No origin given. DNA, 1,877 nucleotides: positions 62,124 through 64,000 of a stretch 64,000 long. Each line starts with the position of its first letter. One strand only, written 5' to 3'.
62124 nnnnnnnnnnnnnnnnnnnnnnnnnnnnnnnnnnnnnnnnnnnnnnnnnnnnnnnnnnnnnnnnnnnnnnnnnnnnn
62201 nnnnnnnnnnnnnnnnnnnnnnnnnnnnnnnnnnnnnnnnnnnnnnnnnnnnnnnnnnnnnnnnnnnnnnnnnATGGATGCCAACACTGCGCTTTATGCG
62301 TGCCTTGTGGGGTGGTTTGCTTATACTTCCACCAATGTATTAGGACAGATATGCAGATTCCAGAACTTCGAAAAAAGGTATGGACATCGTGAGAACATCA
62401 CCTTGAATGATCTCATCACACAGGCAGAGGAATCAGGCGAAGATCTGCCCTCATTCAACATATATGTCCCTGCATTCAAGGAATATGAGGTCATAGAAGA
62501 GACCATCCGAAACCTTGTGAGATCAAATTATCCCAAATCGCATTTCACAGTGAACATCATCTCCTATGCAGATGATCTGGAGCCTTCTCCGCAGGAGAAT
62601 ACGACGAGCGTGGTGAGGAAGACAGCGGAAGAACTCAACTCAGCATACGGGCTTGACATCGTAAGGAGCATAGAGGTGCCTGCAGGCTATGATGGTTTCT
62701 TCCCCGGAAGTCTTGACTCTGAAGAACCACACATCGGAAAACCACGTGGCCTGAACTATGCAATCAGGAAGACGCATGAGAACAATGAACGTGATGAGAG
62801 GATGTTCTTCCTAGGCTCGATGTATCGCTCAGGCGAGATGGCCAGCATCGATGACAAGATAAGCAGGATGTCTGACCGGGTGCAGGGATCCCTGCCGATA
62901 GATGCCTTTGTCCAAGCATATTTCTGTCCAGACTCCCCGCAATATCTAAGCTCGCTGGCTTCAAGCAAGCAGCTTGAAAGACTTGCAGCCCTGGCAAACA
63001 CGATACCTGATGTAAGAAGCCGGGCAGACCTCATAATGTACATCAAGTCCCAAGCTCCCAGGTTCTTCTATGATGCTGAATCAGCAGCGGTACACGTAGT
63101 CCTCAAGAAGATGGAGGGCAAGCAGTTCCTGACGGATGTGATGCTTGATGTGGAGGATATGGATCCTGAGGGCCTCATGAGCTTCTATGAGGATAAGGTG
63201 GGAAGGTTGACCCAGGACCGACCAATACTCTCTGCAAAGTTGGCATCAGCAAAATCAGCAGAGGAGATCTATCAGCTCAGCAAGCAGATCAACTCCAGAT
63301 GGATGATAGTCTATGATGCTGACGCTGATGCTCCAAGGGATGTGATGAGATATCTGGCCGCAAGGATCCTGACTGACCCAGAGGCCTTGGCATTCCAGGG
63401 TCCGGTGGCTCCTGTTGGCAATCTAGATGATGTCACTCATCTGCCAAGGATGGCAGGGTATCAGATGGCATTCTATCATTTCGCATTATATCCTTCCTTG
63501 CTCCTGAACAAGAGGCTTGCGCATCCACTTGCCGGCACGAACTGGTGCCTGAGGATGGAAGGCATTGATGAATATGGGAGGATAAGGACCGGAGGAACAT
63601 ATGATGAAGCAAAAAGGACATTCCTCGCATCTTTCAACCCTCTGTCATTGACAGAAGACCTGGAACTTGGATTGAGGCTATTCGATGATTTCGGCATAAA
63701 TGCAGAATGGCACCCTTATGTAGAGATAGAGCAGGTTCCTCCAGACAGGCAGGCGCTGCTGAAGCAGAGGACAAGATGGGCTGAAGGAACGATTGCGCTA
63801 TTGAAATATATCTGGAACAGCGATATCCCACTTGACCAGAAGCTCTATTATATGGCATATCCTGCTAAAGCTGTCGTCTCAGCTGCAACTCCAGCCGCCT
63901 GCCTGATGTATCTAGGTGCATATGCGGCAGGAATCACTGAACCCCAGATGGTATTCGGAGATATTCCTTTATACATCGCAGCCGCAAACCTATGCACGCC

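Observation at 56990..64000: Exopolysaccharide locus with a processive QxxRW glycosyltransferase, DUF2334-like deacetylase and Tat-secreted glycosidase-like protein (PNAG/cellulose-like system in an archaeon)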

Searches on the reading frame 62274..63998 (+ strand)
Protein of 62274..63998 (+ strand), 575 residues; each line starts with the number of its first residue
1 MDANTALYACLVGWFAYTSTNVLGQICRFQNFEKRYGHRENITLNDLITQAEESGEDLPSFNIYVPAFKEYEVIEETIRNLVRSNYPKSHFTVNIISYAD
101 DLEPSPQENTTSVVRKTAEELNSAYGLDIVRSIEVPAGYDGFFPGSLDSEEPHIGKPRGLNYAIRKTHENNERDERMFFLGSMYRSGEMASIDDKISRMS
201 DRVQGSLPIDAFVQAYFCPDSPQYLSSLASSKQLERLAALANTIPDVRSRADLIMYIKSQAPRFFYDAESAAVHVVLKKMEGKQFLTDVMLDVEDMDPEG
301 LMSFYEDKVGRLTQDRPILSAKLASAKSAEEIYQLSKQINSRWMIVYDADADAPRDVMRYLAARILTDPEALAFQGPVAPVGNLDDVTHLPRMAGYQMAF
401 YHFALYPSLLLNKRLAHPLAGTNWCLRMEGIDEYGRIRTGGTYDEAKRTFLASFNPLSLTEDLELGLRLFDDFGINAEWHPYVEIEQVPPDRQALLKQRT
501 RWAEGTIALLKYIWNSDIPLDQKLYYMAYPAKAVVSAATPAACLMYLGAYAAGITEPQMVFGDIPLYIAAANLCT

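Call 5: search_protein_families(library=pfam, proteins=[window:62274-63998:+], max_evalue=0.1)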
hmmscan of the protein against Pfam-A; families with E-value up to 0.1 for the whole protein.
window:62274-63998:+ (575 aa): 3 families
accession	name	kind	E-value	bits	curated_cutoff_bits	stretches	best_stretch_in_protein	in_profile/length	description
PF13632.12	Glyco_trans_2_3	-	4.4e-15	56.5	27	1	343-550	1-180/198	Glycosyl transferase family group 2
PF13641.12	Glyco_tranf_2_3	-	1.2e-11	45.6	27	2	327-505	72-230/230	Glycosyltransferase like family 2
PF00535.33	Glycos_transf_2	-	0.0054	17.1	23.3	0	337-411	75-147/168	Glycosyl transferase family 2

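Call 6: search_protein_families(library=ncbifam, proteins=[window:62274-63998:+], max_evalue=0.1)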
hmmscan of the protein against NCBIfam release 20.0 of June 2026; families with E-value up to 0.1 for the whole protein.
window:62274-63998:+ (575 aa): 6 families
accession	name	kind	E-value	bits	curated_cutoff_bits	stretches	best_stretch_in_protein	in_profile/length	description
NF053846.1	glyco_with_XrtP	equivalog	1.8e-08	33.5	520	1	458-548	250-347/440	XrtP-associated glycosyltransferase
TIGR03937.1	PgaC_IcaA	equivalog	2.2e-06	26.9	422.3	1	50-91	36-77/407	poly-beta-1,6-N-acetyl-D-glucosamine synthase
TIGR03469.1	HpnB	hypoth_equivalog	1.2e-05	24.5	379.25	1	53-141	38-119/386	hopene-associated glycosyltransferase HpnB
TIGR03030.1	CelA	equivalog_domain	4.2e-05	21.8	699.1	1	48-98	120-171/714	UDP-forming cellulose synthase catalytic subunit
NF041865.1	EpsU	equivalog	0.00078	18.6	700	0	57-101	37-79/394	exopolysaccharide biosynthesis GT2 family glycosyltransferase EpsU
NF012033.0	PRK15489.1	equivalog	0.012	13.8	537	0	54-102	66-113/703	glycosyl transferase family protein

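Call 10: find_related_loci(query=window:62274-63998:+, collection=genome_contigs, flank=10000)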
Query window:62274-63998:+ (575 aa) in genome_contigs; peptide patterns used: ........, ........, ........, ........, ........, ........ (x = any residue, [..] = any of these).
24 stretches matched a pattern, but none encodes a relative of the query by tblastn (E <= 1e-3).

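Call 11: find_homologous_proteins(query=window:62274-63998:+)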
Query window:62274-63998:+ (575 aa): 68 proteins with E <= 0.001 among 8000 candidates.
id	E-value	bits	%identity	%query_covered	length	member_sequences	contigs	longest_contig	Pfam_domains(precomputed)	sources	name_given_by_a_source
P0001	0.0e+0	1315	100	100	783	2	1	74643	PF13632.13,PF13641.13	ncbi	-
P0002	6.6e-172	591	48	100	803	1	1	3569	PF13632.13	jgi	jgi:cellulose synthase/poly-beta-1,6-N-acetylglucosamine synthase-like glycosyltransferase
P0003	3.1e-147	510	44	95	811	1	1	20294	PF13632.13,PF13641.13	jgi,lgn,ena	-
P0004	6.1e-146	506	43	98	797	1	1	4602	PF13632.13,PF13641.13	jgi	-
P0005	1.4e-145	504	42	100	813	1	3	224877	PF13632.13,PF13641.13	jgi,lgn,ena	-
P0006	7.0e-142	492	43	94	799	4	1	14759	PF13632.13,PF13641.13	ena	-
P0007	4.2e-141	490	41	100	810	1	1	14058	PF13632.13,PF13641.13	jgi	-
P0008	7.2e-140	486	41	100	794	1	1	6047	PF13632.13,PF13641.13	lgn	-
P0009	2.6e-139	484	41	99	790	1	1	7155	PF13632.13,PF13641.13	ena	-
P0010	3.3e-139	483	40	99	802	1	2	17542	PF13632.13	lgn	-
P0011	5.5e-139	483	40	100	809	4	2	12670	PF13632.13,PF13641.13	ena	-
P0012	4.3e-138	480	41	94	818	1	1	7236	PF13632.13,PF13641.13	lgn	-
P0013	1.5e-137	478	39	100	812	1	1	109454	PF13632.13,PF13641.13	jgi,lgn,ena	-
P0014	2.9e-137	477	43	94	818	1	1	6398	PF13632.13,PF13641.13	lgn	-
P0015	2.6e-136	474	42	95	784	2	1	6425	PF13632.13,PF13641.13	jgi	-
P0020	4.7e-134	466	40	100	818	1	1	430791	PF13632.13,PF13641.13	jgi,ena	-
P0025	5.5e-132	459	42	94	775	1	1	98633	PF13632.13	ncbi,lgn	-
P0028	2.5e-131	457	39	96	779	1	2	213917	PF13632.13,PF13641.13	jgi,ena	-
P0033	1.2e-129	452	40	97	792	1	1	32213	PF13632.13,PF13641.13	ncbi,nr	ncbi:MAG: hypothetical protein HKN28_16210 [Alphaproteobacteria bacterium]|nr:hypothetical protein [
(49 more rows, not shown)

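Call 12: find_encoding_contigs(protein=P0001, flank=10000, max_places=3)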
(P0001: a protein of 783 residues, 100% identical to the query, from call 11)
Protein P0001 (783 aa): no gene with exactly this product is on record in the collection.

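Call 14: find_encoding_contigs(protein=P0005, flank=10000, max_places=2)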
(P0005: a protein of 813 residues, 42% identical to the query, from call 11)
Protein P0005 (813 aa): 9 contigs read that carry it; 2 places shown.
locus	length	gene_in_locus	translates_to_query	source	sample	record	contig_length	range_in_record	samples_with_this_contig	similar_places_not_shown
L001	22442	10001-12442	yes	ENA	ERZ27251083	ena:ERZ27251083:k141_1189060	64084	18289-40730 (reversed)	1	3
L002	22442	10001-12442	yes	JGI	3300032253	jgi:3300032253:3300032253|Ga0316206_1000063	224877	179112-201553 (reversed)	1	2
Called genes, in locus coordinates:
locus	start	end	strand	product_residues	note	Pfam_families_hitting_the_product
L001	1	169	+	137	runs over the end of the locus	PF00472:RF-1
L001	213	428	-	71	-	-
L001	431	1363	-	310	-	PF03976:PPK2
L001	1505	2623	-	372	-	PF04143:Sulf_transp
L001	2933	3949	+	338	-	PF23023:Anti-Pycsar_Apyc1, PF00753:Lactamase_B, PF12706:Lactamase_B_2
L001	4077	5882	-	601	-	PF28464:DUF8405, PF14488:DUF4434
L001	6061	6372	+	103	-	-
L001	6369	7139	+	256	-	PF00483:NTP_transferase, PF12804:NTP_transf_3 (weak)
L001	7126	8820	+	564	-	PF22612:GH113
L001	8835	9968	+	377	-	-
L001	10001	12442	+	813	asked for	PF13641:Glyco_tranf_2_3 (faint), PF13632:Glyco_trans_2_3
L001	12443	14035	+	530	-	PF10096:DUF2334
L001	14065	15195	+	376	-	PF02350:Epimerase_2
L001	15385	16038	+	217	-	PF00156:Pribosyltran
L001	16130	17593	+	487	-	PF01040:UbiA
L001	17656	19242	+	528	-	-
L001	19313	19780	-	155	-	PF04138:GtrA_DPMS_TM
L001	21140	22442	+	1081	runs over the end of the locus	PF25873:WHD_MalT, PF03704:BTAD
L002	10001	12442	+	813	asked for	PF13641:Glyco_tranf_2_3 (faint), PF13632:Glyco_trans_2_3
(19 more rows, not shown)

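Call 15: find_encoding_contigs(protein=P0020, flank=10000, max_places=2)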
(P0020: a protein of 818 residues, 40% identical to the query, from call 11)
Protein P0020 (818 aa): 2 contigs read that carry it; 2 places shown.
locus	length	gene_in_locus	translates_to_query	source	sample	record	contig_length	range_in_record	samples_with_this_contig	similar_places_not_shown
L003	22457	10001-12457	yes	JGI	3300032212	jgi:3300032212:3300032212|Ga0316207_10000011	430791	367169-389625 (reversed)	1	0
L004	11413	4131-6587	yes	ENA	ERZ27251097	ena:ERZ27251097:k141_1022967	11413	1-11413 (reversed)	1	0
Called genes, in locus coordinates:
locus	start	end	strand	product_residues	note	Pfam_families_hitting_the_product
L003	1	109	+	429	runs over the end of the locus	PF13354:Beta-lactamase2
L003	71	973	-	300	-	PF13354:Beta-lactamase2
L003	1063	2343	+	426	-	PF07690:MFS_1 (weak), PF03219:TLC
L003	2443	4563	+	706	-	-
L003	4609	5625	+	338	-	PF23023:Anti-Pycsar_Apyc1, PF00753:Lactamase_B, PF12706:Lactamase_B_2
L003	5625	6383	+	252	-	PF00483:NTP_transferase, PF12804:NTP_transf_3 (weak)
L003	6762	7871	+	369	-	-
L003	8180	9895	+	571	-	PF22612:GH113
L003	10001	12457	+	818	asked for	PF13641:Glyco_tranf_2_3 (faint), PF13632:Glyco_trans_2_3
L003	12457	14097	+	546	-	PF10096:DUF2334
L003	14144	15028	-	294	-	-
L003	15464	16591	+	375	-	PF02350:Epimerase_2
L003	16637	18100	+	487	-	PF01040:UbiA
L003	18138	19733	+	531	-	-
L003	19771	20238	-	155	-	PF04138:GtrA_DPMS_TM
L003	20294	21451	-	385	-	PF01926:MMR_HSR1, PF02421:FeoB_N (weak), PF13580:SIS_2, PF01380:SIS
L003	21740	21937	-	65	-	-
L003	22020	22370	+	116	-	PF13560:HTH_31 (weak), PF01381:HTH_3 (weak), PF12844:HTH_19 (weak)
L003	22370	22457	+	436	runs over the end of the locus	PF13657:Couple_hipA, PF07804:HipA_C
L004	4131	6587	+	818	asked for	PF13641:Glyco_tranf_2_3 (faint), PF13632:Glyco_trans_2_3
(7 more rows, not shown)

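Call 16: find_encoding_contigs(protein=P0025, flank=10000, max_places=2)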
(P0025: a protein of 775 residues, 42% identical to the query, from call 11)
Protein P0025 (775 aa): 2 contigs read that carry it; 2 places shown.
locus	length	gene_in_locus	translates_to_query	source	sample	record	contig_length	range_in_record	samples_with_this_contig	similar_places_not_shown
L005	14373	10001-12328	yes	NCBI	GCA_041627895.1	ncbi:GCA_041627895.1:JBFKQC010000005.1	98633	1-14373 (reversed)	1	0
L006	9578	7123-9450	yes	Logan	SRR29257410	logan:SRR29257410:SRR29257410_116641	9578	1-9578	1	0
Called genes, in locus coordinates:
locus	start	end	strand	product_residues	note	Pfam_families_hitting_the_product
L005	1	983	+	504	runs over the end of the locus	PF01970:TctA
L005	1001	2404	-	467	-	PF01381:HTH_3, PF12844:HTH_19 (weak), PF13560:HTH_31, PF06114:Peptidase_M78, PF09856:ScfRs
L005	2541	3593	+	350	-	-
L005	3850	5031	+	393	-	PF02156:Glyco_hydro_26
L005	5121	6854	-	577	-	PF22612:GH113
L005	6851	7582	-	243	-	PF00483:NTP_transferase, PF12804:NTP_transf_3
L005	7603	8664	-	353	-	PF23023:Anti-Pycsar_Apyc1 (weak), PF00753:Lactamase_B, PF12706:Lactamase_B_2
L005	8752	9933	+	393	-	PF02350:Epimerase_2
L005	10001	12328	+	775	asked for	PF13632:Glyco_trans_2_3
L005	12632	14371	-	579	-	?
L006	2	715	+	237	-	?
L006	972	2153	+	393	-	PF02156:Glyco_hydro_26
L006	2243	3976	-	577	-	PF22612:GH113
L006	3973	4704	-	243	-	PF00483:NTP_transferase, PF12804:NTP_transf_3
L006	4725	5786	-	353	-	PF23023:Anti-Pycsar_Apyc1 (weak), PF00753:Lactamase_B, PF12706:Lactamase_B_2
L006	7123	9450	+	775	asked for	PF13632:Glyco_trans_2_3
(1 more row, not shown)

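Call 25: search_solved_structures(query=P0001, max_evalue=1)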
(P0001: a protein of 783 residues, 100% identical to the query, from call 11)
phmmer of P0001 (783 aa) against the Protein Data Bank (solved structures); distinct sequences matched with E-value up to 1: 0.

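Call 27: search_solved_structures(query=A1, max_evalue=1, show_alignments=2)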
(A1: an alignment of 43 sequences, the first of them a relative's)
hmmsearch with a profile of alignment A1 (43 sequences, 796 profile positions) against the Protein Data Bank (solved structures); distinct sequences matched with E-value up to 1: 12.
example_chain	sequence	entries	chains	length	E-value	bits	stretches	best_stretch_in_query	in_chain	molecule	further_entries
5tze_C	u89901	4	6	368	0.0003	22.5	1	60-125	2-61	Glycosyl transferase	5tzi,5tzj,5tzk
5tz8_A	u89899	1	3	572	0.00057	21.6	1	60-125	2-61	Glycosyl transferase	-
6yv7_B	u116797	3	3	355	0.00084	21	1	59-97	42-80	Glycosyl transferase, family 2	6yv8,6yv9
6yv7_A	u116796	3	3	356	0.00085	21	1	59-97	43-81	Glycosyl transferase, family 2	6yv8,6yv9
6p61_A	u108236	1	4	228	0.047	15.2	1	53-97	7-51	Glycosyltransferase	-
5ej1_A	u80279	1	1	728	0.2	13.2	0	497-588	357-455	Putative cellulose synthase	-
4hg6_A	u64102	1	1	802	0.22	13.1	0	497-588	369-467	Cellulose Synthase Subunit A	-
4p00_A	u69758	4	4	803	0.22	13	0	497-588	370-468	Cellulose Synthase A subunit | Cellulose Synthase subunit A | Putative cellulose synthase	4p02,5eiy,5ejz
28lk_A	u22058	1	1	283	0.57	11.7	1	205-326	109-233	complement-inhibiting protein ChiB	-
7lby_A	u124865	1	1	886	0.7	11.4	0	59-96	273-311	Cellulose synthase catalytic subunit [UDP-forming]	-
9b8v_E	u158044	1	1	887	0.7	11.4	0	59-96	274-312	Cellulose synthase catalytic subunit [UDP-forming]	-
9fmv_A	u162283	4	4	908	0.75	11.3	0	59-96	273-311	Cellulose synthase catalytic subunit [UDP-forming]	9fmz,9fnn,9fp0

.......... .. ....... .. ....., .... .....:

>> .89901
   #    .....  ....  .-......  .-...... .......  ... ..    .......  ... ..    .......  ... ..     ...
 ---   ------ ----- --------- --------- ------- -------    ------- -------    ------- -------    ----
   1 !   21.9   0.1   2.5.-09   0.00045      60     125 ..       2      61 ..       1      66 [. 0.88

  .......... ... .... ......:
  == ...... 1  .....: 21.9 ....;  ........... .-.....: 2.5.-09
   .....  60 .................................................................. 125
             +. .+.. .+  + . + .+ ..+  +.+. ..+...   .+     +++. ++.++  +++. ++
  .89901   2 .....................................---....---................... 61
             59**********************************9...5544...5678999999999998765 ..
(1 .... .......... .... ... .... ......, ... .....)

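Call 40: predict_structure(alignment_id=A1)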
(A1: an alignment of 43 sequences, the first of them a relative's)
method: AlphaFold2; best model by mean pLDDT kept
length: 783 residues; sequences in the alignment: 43
mean_pLDDT: 91.4   pTM: 0.91
mean pLDDT of the five models: 91.4, 89.7, 89.2, 89.1, 88.6
residues with pLDDT >= 90: 586; 70-90: 179; 50-70: 17; < 50: 1
segments of 3 or more residues with pLDDT < 50: none
pLDDT, mean of each block of 10 residues (from residue 1): 85 91 92 85 91 94 96 93 95 97 73 95 95 97 95 90 98 98 97 96 88 93 93 98 92 95 97 88 97 98 98 94 96 97 96 94 95 93 91 94 87 78 90 91 93 92 91 91 93 94 91 90 90 87 91 87 88 90 90 89 92 93 96 93 83 63 89 95 96 94 94 85 91 93 93 92 88 80 56
secondary structure, 60 per line:
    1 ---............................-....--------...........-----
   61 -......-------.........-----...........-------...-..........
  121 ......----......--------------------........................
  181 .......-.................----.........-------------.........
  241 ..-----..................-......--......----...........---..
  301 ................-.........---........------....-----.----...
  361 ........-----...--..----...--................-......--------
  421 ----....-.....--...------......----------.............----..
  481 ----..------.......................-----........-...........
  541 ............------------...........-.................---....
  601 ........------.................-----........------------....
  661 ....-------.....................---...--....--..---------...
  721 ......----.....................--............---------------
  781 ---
elements in order (helices of 4 or more, strands of 3 or more residues): H4-31 H33-36 H45-55 E62-67 H75-83 E92-99 H111-126 E131-136 H157-187 H189-205 H210-218 H232-242 H248-265 E267-272 E275-280 H285-295 H299-316 H318-326 H330-337 E344-347 H358-368 E374-376 H390-405 H407-412 E425-428 E430-434 E437-439 E449-451 H462-474 H493-515 H521-528 H530-552 H565-575 H577-593 H597-608 H615-631 H637-644 H657-664 H672-692 E696-698 E701-704 H718-726 H731-751 H754-765

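Call 43: fold_search(model_id=the predicted structure, library=pdb)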
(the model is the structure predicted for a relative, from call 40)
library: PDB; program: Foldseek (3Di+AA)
matches with E <= 10: 777; with E <= 0.001: 50
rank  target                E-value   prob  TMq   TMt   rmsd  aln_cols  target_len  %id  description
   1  4p00_A                4.3e-06  1.00  0.32  0.34  22.6       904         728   13  Bacterial Cellulose Synthase in complex with cyclic-di-GMP and UDP (released 2014-04-09)
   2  8vi0_B                5.6e-06  1.00  0.30  0.32  26.4       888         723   10  Cryo EM structure of a soybean CesA6 homotrimer (released 2025-01-15)
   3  7sp7_A                7.4e-06  1.00  0.29  0.44  14.1       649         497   10  Chlorella virus hyaluronan synthase inhibited by UDP (released 2022-04-06)
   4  9yq5_A                1.0e-05  1.00  0.28  0.42  22.3       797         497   10  Chlorella virus hyaluronan synthase bound to an inserted UDP-GlcA (released 2025-12-10)
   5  8vi0_A                1.1e-05  1.00  0.29  0.31  27.0       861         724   10  Cryo EM structure of a soybean CesA6 homotrimer (released 2025-01-15)
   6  8k3p_A                1.3e-05  1.00  0.24  0.28  28.4       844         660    8  S. cerevisiae Chs1 in complex with polyoxin B (released 2023-10-18)
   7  8k3u_A                1.3e-05  1.00  0.19  0.25  27.4       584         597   10  S. cerevisiae Chs1 in complex with UDP and GlcNAc (released 2023-09-06)
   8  7sp9_A                1.4e-05  1.00  0.28  0.42  14.5       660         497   10  Chlorella virus Hyaluronan Synthase in the GlcNAc-primed channel-closed state (released 2022-04-06)
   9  5ej1_A                1.5e-05  1.00  0.29  0.32  25.4       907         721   11  Pre-translocation state of bacterial cellulose synthase (released 2016-03-30)
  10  8k3v_A                2.1e-05  1.00  0.23  0.25  31.5       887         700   11  S. cerevisiae Chs1 in complex with UDP-GlcNAc (released 2023-10-18)
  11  8k3r_A                2.3e-05  1.00  0.24  0.27  31.1       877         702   10  S. cerevisiae Chs1 in apo state incubated with GlcNAc (released 2023-08-16)
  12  8k3q_A                2.6e-05  1.00  0.24  0.26  30.3       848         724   10  S. cerevisiae Chs1 in apo state (released 2023-10-18)
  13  9b8v_E                2.8e-05  1.00  0.29  0.27  20.4       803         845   11  AlphaFold2 informed cryo-EM model of the E. coli cellulose synthase BcsAG3B6 complex (released 2025-02-19)
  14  8k3x_A                3.0e-05  1.00  0.22  0.24  31.2       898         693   10  S. cerevisiae Chs1 in complex with Nikkomycin Z (released 2023-10-18)
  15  8vhz_A                3.3e-05  1.00  0.27  0.29  26.5       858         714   10  Cryo EM structure of a soybean CesA1 homotrimer (released 2025-01-15)
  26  6yv7_B                8.2e-05  1.00  0.27  0.55  10.8       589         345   14  Mannosyltransferase PcManGT from Pyrobaculum calidifontis (released 2020-07-22)
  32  6yv7_A                1.2e-04  1.00  0.30  0.60   9.0       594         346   13  Mannosyltransferase PcManGT from Pyrobaculum calidifontis (released 2020-07-22)
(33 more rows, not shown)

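Call 48: find_encoding_contigs(protein=P0033, flank=10000, max_places=1)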
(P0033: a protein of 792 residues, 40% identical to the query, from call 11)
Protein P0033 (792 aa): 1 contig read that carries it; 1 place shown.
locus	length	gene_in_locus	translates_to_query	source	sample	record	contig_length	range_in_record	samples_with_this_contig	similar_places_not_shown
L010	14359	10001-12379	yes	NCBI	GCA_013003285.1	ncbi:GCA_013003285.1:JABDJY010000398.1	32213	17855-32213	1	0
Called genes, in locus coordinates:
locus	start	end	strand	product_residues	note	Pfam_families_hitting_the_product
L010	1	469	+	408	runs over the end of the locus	PF00155:Aminotran_1_2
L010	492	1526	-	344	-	PF00089:Trypsin, PF13365:Trypsin_2, PF13180:PDZ_2 (weak)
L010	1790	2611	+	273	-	PF00582:Usp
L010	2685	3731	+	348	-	PF01699:Na_Ca_ex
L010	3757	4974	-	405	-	PF02156:Glyco_hydro_26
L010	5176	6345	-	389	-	PF02350:Epimerase_2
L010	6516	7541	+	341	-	PF23023:Anti-Pycsar_Apyc1 (weak), PF00753:Lactamase_B (weak), PF12706:Lactamase_B_2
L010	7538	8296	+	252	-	PF00483:NTP_transferase, PF12804:NTP_transf_3 (weak)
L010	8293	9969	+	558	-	PF22612:GH113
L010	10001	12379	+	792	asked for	PF13641:Glyco_tranf_2_3 (weak), PF13632:Glyco_trans_2_3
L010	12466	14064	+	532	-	PF10096:DUF2334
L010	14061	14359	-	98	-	PF00534:Glycos_transf_1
